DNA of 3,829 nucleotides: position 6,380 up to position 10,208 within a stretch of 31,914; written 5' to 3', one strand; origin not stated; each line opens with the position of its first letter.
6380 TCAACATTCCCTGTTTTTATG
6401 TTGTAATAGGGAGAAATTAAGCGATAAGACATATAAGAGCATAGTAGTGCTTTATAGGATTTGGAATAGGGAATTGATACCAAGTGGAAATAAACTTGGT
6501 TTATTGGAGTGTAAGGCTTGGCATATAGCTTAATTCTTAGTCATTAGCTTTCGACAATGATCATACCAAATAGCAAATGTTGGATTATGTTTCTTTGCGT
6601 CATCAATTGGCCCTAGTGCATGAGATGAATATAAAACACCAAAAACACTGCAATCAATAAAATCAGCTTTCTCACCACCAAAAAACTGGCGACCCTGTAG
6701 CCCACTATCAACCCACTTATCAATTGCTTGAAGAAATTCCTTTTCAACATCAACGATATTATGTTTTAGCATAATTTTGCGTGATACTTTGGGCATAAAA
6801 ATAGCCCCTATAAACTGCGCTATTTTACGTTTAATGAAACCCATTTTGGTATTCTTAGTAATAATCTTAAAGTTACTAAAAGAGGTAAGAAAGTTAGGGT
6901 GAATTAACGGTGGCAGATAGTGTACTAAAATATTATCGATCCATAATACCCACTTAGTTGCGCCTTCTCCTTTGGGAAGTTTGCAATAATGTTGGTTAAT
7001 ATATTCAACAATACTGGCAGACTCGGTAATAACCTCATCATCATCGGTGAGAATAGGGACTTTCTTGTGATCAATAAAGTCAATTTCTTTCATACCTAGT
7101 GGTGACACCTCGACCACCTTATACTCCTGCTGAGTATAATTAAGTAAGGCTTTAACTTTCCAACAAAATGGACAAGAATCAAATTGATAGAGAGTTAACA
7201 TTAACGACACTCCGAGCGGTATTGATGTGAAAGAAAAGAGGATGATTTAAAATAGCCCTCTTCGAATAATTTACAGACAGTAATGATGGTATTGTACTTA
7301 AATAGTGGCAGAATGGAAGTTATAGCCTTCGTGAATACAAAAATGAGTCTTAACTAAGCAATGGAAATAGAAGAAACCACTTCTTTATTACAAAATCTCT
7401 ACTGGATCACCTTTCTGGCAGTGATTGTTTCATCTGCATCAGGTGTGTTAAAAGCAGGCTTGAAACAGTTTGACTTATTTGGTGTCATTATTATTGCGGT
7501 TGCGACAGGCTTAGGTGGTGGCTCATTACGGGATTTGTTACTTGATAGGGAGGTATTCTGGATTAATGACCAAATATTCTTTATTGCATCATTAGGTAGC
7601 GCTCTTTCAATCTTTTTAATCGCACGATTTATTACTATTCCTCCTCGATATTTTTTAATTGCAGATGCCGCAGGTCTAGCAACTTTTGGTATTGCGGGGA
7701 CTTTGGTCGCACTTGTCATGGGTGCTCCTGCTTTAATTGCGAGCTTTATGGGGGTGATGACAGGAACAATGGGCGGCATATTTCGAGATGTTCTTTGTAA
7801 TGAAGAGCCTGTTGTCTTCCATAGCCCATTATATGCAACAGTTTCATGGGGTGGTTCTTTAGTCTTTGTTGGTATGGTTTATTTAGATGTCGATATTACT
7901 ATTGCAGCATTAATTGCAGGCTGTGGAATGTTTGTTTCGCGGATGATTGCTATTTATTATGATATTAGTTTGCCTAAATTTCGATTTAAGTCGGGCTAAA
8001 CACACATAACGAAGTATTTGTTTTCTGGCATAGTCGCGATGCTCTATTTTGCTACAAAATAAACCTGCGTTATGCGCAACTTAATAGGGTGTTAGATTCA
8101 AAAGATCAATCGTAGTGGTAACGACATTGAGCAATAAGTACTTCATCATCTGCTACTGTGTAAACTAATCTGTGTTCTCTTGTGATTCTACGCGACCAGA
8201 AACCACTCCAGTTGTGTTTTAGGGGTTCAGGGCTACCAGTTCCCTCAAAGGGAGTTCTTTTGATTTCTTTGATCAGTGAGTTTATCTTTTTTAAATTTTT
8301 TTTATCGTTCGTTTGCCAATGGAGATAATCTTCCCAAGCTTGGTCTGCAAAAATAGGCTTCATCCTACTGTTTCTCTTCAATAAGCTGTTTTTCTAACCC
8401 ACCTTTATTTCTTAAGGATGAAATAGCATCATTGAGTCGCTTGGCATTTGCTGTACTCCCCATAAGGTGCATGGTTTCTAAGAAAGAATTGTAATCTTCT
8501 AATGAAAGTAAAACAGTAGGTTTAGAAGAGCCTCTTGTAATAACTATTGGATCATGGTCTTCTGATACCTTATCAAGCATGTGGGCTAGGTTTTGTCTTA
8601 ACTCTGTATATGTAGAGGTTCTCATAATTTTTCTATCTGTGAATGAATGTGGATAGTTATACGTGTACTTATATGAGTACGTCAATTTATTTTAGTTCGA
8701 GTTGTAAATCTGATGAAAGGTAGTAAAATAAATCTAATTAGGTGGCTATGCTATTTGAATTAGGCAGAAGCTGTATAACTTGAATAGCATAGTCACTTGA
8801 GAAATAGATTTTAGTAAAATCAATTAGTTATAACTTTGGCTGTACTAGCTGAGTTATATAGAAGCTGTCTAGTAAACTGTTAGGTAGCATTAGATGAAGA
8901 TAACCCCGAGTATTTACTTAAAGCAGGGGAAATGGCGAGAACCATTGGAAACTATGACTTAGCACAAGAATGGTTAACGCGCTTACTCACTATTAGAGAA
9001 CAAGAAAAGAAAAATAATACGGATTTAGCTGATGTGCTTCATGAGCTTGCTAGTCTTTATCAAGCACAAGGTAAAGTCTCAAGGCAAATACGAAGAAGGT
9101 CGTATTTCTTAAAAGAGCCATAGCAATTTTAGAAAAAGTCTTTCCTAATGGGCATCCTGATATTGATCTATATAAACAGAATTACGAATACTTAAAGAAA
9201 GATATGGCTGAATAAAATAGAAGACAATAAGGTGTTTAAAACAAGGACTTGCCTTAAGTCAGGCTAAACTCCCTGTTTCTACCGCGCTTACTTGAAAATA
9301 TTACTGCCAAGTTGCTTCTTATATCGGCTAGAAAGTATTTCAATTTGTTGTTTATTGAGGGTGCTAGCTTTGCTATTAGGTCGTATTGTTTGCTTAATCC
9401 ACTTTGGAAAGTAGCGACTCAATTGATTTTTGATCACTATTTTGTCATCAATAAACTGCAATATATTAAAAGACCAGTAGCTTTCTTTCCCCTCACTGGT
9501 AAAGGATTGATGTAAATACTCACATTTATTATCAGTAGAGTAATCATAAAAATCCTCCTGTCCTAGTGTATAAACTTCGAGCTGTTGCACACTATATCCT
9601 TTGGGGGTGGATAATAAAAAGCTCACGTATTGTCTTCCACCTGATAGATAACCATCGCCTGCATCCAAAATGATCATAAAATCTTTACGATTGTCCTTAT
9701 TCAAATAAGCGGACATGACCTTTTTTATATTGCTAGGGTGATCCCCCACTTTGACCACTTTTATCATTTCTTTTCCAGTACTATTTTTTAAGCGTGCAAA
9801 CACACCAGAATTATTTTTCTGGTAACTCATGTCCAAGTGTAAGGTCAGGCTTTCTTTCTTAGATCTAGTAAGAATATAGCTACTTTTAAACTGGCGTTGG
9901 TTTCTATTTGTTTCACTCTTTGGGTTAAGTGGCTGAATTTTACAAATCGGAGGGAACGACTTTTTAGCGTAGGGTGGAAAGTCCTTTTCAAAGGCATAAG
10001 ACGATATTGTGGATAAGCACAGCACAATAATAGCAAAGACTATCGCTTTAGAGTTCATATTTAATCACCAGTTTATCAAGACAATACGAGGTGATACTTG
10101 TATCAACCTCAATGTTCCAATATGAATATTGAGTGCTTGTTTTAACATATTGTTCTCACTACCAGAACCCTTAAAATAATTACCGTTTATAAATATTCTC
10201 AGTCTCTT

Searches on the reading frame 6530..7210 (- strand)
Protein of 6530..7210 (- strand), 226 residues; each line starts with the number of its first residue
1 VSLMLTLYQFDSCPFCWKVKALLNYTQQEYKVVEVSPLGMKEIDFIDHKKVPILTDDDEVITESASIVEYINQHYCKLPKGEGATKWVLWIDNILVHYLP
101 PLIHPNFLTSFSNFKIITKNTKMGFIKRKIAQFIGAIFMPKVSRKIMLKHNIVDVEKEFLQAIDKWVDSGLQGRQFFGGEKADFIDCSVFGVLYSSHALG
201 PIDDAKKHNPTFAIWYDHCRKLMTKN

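Call 6: search_protein_families(library=pfam, max_evalue=0.1, proteins=[window:6530-7210:-])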
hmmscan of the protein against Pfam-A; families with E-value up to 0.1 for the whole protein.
window:6530-7210:- (226 aa): 10 families
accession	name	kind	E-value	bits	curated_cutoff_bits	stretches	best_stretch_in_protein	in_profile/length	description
PF13417.12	GST_N_3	-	1.2e-15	58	22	1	7-75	1-71/75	Glutathione S-transferase, N-terminal domain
PF13409.12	GST_N_2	-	2.3e-10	41.3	25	1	13-73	2-69/70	Glutathione S-transferase, N-terminal domain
PF02798.26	GST_N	-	7.2e-10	39.5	20.9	1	5-72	3-75/76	Glutathione S-transferase, N-terminal domain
PF00462.30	Glutaredoxin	-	3.9e-06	27.4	22.9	1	6-36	2-32/60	Glutaredoxin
PF17172.10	GST_N_4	-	7.4e-05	23.8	30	1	14-79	1-63/99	Glutathione S-transferase N-terminal domain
PF10568.15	Tom37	-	0.0017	19.1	25.1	1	16-75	1-56/124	Outer mitochondrial membrane transport complex protein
PF17171.9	GST_C_6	-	0.0051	17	28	1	170-195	11-36/64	Glutathione S-transferase, C-terminal domain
PF13410.11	GST_C_2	-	0.0069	16.9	24.9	1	156-204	8-56/69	Glutathione S-transferase, C-terminal domain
PF22041.1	GST_C_7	-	0.027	14.8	27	1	158-198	69-110/140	Glutathione S-transferase, C-terminal domain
PF18485.7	GST_N_5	-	0.08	13.8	29.6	0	13-70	9-68/74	Glutathione S-transferase, N-terminal domain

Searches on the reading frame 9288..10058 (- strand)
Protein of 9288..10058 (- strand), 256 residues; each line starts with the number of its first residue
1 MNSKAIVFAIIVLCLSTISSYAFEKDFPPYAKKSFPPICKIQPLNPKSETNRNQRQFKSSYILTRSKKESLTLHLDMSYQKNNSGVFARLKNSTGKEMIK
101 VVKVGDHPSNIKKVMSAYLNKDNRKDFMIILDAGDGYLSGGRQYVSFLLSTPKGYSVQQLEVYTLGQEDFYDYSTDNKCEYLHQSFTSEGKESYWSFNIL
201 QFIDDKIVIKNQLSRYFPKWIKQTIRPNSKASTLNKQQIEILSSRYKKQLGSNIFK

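Call 6: search_protein_families(library=pfam, max_evalue=0.1, proteins=[window:9288-10058:-])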
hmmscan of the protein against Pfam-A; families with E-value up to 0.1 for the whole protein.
window:9288-10058:- (256 aa): 1 family
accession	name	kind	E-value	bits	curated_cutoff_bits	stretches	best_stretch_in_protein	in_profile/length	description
PF06439.18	3keto-disac_hyd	-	0.062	13.8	26.8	1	58-100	41-84/187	3-keto-disaccharide hydrolase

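Call 87: search_protein_families(library=ncbifam, max_evalue=0.01, proteins=[window:9288-10058:-])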
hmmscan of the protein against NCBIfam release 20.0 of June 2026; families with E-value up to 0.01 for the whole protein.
window:9288-10058:- (256 aa): 0 families
